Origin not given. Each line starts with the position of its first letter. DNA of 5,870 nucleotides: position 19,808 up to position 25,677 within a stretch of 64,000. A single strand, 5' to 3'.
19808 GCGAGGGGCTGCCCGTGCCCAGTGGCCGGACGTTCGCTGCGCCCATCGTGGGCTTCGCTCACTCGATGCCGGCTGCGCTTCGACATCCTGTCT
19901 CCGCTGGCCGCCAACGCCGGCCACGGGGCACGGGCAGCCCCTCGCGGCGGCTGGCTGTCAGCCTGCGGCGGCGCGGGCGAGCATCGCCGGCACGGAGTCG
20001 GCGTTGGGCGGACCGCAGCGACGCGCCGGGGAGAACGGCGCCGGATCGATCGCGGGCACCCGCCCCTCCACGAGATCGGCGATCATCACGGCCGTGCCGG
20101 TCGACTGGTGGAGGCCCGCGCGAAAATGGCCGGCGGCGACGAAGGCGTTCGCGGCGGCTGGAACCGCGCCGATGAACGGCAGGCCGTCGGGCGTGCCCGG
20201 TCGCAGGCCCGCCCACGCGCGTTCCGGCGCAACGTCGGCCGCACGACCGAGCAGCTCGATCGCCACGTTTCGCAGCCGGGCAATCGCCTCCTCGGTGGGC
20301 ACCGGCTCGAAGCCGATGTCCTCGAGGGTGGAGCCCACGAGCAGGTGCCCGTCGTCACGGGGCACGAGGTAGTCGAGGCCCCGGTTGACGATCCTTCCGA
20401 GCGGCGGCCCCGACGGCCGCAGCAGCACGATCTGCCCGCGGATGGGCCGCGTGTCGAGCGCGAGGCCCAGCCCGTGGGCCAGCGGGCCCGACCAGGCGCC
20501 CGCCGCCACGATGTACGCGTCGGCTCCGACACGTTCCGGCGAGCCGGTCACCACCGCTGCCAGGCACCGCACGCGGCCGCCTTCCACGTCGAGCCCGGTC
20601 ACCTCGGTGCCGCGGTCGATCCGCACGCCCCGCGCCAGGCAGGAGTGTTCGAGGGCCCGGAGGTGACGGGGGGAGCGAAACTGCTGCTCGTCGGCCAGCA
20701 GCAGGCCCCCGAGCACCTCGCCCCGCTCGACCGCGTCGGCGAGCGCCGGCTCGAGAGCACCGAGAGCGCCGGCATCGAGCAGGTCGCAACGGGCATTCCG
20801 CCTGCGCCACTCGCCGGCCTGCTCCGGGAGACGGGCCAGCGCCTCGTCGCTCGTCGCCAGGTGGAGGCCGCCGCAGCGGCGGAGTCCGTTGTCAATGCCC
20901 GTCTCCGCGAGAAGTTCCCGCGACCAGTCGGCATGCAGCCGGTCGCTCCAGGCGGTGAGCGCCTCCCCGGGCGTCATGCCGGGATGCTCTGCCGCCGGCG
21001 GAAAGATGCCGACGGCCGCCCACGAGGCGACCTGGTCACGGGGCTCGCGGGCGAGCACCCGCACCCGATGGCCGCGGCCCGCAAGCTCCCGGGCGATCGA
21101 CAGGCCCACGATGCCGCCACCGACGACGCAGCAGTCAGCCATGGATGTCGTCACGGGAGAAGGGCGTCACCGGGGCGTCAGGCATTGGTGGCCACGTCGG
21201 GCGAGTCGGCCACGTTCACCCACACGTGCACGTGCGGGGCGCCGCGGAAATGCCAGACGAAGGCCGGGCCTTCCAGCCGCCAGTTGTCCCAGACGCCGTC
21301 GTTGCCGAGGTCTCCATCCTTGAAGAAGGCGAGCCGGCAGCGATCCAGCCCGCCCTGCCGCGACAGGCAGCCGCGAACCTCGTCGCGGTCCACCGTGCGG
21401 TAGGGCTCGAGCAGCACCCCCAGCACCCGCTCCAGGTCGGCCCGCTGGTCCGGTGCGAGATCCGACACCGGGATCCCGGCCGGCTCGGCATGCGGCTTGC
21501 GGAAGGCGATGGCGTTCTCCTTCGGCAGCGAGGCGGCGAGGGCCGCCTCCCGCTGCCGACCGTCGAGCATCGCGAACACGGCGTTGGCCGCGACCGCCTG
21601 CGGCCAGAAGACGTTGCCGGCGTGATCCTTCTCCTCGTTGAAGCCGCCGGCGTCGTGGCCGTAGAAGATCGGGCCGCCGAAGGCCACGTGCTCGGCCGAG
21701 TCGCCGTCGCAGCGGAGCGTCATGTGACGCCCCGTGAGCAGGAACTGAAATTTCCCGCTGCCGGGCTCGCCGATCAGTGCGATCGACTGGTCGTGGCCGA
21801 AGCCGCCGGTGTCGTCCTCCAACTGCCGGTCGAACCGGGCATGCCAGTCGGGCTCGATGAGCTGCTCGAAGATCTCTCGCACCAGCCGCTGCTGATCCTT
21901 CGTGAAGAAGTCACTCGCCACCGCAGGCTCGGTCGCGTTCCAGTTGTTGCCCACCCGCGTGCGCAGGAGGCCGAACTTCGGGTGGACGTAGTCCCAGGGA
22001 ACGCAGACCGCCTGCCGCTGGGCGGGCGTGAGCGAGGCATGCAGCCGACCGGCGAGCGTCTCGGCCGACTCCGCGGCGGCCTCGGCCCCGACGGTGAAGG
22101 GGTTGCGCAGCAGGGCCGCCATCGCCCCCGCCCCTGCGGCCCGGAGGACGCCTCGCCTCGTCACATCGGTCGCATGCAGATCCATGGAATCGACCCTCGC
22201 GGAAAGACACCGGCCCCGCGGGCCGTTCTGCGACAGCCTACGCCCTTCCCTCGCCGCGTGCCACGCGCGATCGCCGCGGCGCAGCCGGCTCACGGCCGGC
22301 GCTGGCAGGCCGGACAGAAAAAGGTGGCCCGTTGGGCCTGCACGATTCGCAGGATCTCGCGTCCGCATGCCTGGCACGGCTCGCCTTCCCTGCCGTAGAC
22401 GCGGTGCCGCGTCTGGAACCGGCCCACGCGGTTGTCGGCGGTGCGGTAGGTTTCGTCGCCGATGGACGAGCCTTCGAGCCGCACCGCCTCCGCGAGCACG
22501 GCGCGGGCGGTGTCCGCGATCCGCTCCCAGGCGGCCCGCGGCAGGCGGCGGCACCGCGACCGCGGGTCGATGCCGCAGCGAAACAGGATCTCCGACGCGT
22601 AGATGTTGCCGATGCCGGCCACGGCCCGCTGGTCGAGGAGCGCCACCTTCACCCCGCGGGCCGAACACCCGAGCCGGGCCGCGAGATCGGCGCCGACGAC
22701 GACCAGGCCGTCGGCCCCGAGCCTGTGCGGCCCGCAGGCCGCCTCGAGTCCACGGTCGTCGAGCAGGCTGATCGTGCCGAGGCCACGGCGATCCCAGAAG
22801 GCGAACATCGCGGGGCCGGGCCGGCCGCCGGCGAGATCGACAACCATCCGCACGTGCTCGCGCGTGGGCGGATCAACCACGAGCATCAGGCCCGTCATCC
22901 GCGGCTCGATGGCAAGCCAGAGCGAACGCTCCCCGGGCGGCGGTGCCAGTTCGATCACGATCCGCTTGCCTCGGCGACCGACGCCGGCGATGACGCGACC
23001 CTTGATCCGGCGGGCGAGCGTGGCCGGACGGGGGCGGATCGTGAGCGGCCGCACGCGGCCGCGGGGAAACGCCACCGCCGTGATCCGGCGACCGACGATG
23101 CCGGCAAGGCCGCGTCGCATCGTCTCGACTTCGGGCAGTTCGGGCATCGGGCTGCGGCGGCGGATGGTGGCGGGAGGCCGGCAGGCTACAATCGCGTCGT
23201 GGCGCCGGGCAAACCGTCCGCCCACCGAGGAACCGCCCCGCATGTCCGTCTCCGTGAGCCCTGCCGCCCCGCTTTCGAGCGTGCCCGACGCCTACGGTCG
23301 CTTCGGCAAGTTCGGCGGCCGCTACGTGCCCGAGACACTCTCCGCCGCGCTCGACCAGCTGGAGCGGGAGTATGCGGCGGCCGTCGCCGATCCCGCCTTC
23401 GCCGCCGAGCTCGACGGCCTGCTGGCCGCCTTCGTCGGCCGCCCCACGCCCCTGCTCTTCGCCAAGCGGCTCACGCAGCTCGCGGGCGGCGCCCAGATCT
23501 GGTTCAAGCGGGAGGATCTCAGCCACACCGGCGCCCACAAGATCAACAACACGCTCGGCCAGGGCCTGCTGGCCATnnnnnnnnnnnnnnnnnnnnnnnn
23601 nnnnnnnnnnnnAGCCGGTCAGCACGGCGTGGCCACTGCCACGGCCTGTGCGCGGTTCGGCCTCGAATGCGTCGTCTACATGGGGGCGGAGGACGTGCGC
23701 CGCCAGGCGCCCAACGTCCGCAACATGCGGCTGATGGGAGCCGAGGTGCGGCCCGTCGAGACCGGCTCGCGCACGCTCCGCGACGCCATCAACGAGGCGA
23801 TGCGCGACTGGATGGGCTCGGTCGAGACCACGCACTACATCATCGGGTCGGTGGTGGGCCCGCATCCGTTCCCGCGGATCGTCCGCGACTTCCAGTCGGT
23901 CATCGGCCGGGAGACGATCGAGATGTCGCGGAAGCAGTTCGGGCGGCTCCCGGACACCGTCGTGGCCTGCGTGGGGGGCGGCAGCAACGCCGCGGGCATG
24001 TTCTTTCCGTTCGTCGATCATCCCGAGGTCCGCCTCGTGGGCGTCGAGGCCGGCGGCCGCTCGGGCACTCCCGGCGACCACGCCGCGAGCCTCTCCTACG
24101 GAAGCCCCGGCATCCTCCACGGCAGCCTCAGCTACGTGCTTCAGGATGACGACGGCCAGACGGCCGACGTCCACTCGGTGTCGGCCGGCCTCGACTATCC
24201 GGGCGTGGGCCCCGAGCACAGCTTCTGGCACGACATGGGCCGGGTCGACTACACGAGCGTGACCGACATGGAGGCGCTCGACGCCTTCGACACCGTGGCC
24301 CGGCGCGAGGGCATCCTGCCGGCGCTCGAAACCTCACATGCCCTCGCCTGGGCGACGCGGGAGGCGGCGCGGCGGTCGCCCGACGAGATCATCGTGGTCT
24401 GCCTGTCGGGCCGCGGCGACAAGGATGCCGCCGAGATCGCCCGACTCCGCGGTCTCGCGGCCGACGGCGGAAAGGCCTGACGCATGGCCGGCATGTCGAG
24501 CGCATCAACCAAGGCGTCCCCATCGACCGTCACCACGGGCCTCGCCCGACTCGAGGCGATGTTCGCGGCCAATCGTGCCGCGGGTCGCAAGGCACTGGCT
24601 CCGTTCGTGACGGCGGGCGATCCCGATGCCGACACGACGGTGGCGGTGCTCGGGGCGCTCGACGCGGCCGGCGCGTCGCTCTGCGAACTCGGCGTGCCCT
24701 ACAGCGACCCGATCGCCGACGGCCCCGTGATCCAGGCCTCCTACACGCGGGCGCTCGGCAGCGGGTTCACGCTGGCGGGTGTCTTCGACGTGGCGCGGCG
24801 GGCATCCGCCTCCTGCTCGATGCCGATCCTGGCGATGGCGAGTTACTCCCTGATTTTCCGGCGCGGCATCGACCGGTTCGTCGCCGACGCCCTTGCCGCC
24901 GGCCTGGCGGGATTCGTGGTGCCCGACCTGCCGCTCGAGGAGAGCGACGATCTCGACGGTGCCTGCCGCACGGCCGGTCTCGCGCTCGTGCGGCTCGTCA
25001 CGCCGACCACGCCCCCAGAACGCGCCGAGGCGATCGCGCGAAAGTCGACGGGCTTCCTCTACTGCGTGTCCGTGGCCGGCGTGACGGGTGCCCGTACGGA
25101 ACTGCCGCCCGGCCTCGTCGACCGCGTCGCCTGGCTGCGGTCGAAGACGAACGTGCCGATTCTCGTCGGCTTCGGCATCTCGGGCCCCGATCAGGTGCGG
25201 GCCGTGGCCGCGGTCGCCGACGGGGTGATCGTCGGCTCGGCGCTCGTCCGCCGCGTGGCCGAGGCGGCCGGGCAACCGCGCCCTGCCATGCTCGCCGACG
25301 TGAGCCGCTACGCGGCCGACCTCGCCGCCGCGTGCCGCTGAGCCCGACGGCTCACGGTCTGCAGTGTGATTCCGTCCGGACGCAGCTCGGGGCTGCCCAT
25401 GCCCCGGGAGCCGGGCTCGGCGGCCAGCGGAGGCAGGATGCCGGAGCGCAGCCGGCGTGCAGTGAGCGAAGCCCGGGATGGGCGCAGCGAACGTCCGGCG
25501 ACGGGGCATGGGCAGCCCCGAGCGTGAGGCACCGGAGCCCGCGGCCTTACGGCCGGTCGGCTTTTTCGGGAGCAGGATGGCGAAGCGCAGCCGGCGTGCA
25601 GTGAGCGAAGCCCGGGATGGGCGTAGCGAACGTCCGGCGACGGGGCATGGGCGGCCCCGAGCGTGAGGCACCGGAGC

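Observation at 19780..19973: R1: family of GC-rich palindromic intergenic elements; archetype with 48-bp perfect inverted arms engulfing a gene's stop codon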

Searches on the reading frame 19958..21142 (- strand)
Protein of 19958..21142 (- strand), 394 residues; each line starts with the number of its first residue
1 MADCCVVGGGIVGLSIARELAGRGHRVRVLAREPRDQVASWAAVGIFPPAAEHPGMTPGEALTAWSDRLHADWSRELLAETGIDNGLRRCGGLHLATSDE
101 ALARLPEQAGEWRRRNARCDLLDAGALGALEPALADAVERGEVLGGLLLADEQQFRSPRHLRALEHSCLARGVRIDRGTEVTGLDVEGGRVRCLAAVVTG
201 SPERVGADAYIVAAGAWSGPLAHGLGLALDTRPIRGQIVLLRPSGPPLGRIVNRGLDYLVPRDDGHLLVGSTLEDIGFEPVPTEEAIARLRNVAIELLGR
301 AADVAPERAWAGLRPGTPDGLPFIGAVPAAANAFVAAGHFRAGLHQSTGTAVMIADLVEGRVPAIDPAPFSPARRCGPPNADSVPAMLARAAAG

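Call 38: find_homologous_proteins(query=window:19958-21142:-, max_evalue=1e-30)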
Query window:19958-21142:- (394 aa): 2869 proteins with E <= 1e-30 among 8000 candidates; the best 120 are listed.
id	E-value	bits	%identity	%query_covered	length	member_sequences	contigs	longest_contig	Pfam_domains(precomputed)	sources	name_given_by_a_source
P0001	1.6e-254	862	100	100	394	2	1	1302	PF01266.31,PF00890.31,PF07992.21,PF01494.26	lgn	-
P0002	3.9e-200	683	80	99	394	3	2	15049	PF01266.31,PF00890.31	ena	-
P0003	2.3e-188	644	75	99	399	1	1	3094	PF01266.31,PF00890.31,PF07992.21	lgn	-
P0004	8.8e-177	606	73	100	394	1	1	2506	PF01266.31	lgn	-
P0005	1.4e-176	606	72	100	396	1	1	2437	PF01266.31,PF00890.31,PF01494.26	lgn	-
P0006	2.8e-174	598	71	100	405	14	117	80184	PF01266.31,PF00890.31,PF01494.26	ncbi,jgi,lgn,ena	jgi:glycine oxidase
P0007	1.2e-172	593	71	100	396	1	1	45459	PF01266.31,PF01494.26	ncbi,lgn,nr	ncbi:MAG: FAD-dependent oxidoreductase [Planctomycetia bacterium]|nr:FAD-dependent oxidoreductase [P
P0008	4.5e-168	578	69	100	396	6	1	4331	PF01266.31,PF01494.26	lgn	-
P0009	5.1e-157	541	66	100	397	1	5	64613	PF01266.31,PF00890.31,PF07992.21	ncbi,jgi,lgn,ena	-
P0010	5.0e-147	508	64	97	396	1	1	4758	PF01266.31,PF01494.26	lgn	-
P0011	7.5e-147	508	64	99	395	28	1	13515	PF01266.31,PF00890.31,PF01494.26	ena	-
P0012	2.3e-144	500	63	99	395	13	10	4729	PF01266.31,PF00890.31,PF01494.26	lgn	-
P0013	6.9e-144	498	62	98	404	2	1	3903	PF01266.31,PF00890.31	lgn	-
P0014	7.2e-144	498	63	99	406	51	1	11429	PF01266.31,PF00890.31,PF07992.21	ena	-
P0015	1.9e-143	497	63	99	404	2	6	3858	PF01266.31,PF00890.31,PF07992.21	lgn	-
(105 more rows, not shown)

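Call 40: find_encoding_contigs(protein=P0002, flank=4000, max_places=3)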
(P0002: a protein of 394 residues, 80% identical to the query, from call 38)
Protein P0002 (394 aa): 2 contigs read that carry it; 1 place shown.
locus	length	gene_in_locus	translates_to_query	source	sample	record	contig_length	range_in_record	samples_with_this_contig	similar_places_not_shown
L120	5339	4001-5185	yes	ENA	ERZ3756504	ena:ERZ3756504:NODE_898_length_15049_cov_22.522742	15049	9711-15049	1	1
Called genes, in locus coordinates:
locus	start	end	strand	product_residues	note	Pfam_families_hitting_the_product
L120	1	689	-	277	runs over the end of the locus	PF00290:Trp_syntA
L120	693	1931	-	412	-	PF00291:PALP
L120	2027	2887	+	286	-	PF01149:Fapy_DNA_glyco, PF06831:H2TH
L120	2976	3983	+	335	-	PF12006:DUF3500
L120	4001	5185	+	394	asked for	PF00890:FAD_binding_2 (weak), PF01266:DAO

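Call 41: find_encoding_contigs(protein=P0007, flank=4000, max_places=2)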
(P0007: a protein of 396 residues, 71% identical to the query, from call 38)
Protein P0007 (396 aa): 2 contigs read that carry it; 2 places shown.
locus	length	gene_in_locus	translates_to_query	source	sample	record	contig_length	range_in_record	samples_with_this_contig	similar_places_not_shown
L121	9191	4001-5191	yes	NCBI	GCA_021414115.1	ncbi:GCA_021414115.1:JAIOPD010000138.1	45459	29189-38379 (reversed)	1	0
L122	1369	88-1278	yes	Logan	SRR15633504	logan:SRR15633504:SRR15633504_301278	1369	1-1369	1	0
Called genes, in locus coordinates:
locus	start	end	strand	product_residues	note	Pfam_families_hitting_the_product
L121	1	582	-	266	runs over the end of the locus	PF00290:Trp_syntA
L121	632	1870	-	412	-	PF00291:PALP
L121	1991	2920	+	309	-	PF01149:Fapy_DNA_glyco, PF06831:H2TH, PF06827:zf-FPG_IleRS (weak)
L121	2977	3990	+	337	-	PF12006:DUF3500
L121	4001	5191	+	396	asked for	PF01266:DAO, PF01494:FAD_binding_3 (faint)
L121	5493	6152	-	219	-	PF13481:AAA_25 (faint), PF13401:AAA_22 (faint)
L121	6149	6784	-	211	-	-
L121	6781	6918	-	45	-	-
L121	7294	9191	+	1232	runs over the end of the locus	PF02574:S-methyl_trans, PF00809:Pterin_bind, PF02607:B12-binding_2, PF02310:B12-binding, PF02965:Met_synt_B12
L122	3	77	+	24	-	?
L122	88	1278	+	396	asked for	PF01266:DAO, PF01494:FAD_binding_3 (faint)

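Call 42: find_encoding_contigs(protein=P0006, flank=4000, max_places=3)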
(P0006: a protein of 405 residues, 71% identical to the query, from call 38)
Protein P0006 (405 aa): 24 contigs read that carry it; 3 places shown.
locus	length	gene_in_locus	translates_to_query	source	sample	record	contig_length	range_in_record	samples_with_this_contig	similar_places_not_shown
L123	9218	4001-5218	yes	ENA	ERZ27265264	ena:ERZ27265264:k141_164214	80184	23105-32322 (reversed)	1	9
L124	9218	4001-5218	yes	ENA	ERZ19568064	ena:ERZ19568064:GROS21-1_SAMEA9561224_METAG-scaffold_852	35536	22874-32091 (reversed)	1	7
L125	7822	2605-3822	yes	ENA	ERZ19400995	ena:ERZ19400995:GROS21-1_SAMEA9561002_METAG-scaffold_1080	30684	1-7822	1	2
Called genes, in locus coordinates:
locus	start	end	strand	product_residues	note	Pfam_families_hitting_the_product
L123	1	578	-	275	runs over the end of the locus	PF00290:Trp_syntA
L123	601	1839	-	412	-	PF00291:PALP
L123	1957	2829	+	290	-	PF01149:Fapy_DNA_glyco, PF06831:H2TH, PF06827:zf-FPG_IleRS (weak)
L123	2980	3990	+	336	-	PF12006:DUF3500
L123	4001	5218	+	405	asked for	PF00890:FAD_binding_2 (weak), PF01266:DAO, PF01494:FAD_binding_3 (faint)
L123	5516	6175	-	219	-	PF25199:nSTAND_NTPase5 (weak), PF13401:AAA_22 (faint)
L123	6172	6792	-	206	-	-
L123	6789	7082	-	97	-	-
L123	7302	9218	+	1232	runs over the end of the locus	PF02574:S-methyl_trans, PF00809:Pterin_bind, PF02607:B12-binding_2, PF02310:B12-binding, PF02965:Met_synt_B12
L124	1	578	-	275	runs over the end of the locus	PF00290:Trp_syntA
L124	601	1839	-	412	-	PF00291:PALP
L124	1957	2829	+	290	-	PF01149:Fapy_DNA_glyco, PF06831:H2TH, PF06827:zf-FPG_IleRS (weak)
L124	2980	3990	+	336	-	PF12006:DUF3500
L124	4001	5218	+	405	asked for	PF00890:FAD_binding_2 (weak), PF01266:DAO, PF01494:FAD_binding_3 (faint)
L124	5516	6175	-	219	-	PF25199:nSTAND_NTPase5 (weak), PF13401:AAA_22 (faint)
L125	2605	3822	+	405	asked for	PF00890:FAD_binding_2 (weak), PF01266:DAO, PF01494:FAD_binding_3 (faint)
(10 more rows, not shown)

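Call 95: find_encoding_contigs(protein=P0001, flank=3000, max_places=4)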
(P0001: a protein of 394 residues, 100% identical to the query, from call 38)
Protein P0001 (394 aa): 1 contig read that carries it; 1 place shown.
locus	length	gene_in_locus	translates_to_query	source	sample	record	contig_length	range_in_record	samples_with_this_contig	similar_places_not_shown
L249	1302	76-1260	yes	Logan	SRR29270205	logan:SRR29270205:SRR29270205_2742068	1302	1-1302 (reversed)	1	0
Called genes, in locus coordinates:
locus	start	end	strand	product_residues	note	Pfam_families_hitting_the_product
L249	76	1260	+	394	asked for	PF00890:FAD_binding_2, PF01266:DAO, PF01494:FAD_binding_3 (faint), PF07992:Pyr_redox_2 (faint)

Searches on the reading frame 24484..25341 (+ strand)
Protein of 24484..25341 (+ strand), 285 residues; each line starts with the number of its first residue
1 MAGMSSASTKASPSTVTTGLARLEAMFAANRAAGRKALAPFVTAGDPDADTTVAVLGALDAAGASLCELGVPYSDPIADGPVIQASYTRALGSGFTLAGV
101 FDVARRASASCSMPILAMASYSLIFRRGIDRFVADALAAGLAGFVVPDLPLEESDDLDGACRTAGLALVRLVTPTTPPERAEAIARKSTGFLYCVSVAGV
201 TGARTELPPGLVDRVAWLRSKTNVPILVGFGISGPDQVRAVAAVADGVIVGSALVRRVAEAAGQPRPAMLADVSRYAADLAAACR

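Call 69: search_protein_families(library=pfam, proteins=[window:24484-25341:+], max_evalue=0.001)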
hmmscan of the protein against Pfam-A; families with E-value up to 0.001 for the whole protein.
window:24484-25341:+ (285 aa): 1 family
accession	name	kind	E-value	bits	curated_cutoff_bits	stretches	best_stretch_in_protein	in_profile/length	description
PF00290.26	Trp_syntA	-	8.3e-82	274.4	27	1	27-276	1-250/259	Tryptophan synthase alpha chain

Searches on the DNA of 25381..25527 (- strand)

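Call 86: search_dna_similar(query=window:25381-25527:-, collection=plasmids, mode=distant, max_evalue=0.001, max_rows=10)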
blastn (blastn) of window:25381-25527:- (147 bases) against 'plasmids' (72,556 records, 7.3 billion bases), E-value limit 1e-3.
No match.

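Call 87: search_dna_similar(query=window:25381-25527:-, collection=phages, mode=distant, max_evalue=0.001, max_rows=10)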
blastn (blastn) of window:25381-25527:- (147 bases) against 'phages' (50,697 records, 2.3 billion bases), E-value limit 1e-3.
No match.
